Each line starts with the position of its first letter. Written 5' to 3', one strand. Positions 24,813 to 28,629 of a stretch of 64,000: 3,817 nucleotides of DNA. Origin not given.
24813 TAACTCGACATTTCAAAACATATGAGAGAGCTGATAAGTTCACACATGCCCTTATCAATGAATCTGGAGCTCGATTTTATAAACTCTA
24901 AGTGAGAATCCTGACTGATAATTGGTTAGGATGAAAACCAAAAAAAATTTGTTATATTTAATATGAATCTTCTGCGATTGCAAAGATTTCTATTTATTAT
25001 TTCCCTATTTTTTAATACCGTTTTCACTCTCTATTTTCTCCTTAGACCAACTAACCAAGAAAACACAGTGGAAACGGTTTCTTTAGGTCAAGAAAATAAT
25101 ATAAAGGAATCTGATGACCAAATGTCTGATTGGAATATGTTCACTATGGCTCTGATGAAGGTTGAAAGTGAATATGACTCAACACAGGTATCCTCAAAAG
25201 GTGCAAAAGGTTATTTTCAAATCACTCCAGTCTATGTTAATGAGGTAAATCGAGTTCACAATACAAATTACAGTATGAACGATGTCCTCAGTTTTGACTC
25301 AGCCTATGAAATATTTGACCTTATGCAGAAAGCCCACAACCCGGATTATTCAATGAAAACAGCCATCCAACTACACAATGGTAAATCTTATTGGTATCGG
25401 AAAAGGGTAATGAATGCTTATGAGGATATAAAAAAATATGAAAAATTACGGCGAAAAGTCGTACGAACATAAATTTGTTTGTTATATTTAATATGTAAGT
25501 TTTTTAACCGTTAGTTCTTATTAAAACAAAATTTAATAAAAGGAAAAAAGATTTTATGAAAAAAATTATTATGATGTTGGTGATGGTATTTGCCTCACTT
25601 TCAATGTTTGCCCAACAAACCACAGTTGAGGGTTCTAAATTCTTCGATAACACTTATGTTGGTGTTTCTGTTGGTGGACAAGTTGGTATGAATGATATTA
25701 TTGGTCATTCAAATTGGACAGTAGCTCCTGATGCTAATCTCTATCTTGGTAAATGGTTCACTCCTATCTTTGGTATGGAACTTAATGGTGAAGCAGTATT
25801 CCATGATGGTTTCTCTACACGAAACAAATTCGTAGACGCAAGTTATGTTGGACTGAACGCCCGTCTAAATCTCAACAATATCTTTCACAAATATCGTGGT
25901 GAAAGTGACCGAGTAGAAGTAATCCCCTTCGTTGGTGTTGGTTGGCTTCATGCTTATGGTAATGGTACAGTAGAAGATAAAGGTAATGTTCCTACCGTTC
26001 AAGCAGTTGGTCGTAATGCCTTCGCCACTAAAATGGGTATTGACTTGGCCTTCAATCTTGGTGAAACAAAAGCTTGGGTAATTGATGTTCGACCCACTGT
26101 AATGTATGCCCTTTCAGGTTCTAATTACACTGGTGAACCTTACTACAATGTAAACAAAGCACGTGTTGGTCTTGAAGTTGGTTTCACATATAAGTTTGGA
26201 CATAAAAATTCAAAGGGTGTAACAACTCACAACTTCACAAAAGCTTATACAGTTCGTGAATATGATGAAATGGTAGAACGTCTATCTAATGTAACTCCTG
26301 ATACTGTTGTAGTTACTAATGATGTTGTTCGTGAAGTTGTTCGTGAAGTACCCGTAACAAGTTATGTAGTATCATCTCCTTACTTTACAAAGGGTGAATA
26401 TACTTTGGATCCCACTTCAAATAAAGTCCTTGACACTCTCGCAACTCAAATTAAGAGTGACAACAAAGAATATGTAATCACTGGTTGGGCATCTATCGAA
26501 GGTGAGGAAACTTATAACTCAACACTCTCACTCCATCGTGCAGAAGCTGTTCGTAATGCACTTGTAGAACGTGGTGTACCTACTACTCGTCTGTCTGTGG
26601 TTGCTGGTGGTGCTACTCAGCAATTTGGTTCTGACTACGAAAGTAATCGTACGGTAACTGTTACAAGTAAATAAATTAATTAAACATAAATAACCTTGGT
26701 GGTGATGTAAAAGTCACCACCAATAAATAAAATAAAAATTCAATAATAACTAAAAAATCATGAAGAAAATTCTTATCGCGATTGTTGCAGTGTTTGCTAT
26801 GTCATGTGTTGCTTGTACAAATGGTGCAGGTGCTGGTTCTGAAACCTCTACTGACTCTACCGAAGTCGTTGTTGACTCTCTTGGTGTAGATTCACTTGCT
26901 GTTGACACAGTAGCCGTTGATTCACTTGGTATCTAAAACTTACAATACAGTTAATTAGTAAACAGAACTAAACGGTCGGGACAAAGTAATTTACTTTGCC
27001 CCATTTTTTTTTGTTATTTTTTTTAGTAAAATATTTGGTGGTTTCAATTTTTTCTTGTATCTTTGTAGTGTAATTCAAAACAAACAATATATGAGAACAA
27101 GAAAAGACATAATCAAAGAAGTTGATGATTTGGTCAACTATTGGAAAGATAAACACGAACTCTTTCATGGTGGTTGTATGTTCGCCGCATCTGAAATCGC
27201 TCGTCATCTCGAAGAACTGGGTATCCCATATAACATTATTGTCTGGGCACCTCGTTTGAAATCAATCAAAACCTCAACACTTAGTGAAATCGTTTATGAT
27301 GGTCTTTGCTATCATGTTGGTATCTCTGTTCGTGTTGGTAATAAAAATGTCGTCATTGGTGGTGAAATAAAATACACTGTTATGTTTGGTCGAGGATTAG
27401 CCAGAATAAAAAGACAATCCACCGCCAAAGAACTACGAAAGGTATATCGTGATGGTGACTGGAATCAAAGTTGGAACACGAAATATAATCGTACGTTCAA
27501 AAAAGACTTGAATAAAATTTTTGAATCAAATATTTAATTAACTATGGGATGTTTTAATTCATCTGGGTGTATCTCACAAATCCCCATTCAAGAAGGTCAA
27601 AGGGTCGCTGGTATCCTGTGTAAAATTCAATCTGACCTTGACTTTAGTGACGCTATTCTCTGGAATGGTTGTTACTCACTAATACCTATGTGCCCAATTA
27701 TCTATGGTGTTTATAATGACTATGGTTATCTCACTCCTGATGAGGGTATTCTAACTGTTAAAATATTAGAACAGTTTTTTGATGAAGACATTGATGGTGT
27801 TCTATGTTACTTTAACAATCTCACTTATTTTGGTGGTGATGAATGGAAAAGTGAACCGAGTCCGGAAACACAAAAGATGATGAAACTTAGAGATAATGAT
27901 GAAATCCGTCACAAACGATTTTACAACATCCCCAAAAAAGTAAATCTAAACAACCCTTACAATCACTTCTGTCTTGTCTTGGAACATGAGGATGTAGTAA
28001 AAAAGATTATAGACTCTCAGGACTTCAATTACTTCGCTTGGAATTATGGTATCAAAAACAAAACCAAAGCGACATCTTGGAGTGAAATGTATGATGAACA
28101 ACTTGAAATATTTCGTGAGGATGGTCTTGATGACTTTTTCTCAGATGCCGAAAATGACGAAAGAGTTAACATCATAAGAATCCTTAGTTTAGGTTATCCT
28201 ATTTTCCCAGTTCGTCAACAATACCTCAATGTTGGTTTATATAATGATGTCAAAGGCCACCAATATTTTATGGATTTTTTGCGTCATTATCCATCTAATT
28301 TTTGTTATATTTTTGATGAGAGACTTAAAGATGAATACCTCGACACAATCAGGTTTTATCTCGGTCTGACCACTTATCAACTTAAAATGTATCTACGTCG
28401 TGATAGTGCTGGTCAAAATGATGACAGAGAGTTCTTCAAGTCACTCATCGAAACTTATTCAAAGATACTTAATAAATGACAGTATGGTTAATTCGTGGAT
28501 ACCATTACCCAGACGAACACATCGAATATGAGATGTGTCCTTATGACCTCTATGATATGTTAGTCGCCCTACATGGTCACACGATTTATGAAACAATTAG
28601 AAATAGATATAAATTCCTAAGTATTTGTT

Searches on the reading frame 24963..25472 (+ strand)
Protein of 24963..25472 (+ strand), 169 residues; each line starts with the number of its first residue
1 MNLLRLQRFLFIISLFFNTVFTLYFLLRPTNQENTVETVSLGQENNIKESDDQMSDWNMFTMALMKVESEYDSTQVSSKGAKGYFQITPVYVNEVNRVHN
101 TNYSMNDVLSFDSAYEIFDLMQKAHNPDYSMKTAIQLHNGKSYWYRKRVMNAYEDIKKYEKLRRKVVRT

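Call 18: search_protein_families(library=pfam, proteins=[window:24963-25472:+], max_evalue=0.01)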
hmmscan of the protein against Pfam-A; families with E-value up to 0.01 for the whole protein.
window:24963-25472:+ (169 aa): 1 family
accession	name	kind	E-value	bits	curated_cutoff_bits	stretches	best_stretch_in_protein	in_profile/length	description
PF01464.25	SLT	-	5.6e-06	26.4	21.3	1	47-108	3-65/117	Transglycosylase SLT domain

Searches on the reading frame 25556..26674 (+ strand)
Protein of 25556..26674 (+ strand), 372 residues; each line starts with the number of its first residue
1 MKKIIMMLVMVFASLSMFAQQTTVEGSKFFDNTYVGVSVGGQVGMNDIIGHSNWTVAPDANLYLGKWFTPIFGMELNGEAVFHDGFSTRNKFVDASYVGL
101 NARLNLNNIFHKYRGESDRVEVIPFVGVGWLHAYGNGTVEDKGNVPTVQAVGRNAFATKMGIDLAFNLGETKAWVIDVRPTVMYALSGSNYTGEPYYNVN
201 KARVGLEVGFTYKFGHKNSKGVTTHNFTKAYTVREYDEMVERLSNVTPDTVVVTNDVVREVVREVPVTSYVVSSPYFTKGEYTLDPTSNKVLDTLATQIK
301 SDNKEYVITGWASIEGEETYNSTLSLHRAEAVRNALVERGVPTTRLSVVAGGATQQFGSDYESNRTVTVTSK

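Call 9: search_protein_families(library=phrogs, proteins=[window:25556-26674:+])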
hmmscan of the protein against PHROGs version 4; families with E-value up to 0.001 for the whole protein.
window:25556-26674:+ (372 aa): 5 families
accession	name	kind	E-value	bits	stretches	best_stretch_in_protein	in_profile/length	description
phrog_7897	-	unknown function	3.5e-15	57.2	1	273-355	216-300/327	-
phrog_15381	-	unknown function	8.7e-07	30.1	1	277-356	14-95/154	-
phrog_25518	-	unknown function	1.9e-05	24.8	1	315-360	461-506/526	-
phrog_26111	-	moron, auxiliary metabolic gene and host takeover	0.00018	21.5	1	268-357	225-311/327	membrane protein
phrog_7537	-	unknown function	0.00033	21.1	1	288-357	164-234/259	-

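Call 20: find_related_loci(query=window:25556-26674:+, collection=viral_contigs, flank=10000)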
Query window:25556-26674:+ (372 aa) in viral_contigs; peptide patterns used: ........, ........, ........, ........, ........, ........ (x = any residue, [..] = any of these).
21 stretches matched a pattern; 2 encode a relative of the query (tblastn E <= 1e-3); 2 distinct loci.
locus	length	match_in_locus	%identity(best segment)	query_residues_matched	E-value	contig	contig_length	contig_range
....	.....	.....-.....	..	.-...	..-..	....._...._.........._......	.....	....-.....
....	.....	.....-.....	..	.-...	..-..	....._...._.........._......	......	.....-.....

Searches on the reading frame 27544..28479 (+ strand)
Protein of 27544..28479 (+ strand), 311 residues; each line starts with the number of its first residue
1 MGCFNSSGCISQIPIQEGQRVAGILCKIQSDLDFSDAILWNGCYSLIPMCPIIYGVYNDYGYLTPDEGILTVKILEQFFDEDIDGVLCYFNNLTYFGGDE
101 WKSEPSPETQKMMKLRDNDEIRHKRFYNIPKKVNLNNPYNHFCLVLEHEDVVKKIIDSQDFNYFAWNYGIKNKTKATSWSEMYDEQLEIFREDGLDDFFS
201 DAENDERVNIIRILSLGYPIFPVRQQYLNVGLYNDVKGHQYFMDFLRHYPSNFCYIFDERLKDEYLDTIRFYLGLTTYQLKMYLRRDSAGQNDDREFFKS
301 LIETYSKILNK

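Call 9: search_protein_families(library=phrogs, proteins=[window:27544-28479:+])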
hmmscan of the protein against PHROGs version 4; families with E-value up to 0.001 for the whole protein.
window:27544-28479:+ (311 aa): 0 families

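Call 27: find_encoding_contigs(protein=window:27544-28479:+, flank=10000, max_places=1)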
Protein window:27544-28479:+ (311 aa): 12 contigs read that carry it; 1 place shown.
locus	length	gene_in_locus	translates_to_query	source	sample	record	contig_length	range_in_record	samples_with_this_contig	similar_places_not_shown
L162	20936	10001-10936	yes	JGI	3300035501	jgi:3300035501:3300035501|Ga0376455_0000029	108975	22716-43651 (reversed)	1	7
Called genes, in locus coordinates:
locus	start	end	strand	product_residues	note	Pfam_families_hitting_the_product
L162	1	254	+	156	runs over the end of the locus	-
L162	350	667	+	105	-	-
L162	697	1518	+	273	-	PF01145:Band_7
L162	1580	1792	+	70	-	-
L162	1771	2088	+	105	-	-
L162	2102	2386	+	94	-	-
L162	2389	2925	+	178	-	-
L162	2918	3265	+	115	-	PF13673:Acetyltransf_10 (weak), PF00583:Acetyltransf_1, PF13508:Acetyltransf_7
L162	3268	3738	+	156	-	-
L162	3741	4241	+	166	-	-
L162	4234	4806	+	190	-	-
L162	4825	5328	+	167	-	-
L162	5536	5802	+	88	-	-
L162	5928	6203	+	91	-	PF10902:WYL_2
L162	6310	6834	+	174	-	-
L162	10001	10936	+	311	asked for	-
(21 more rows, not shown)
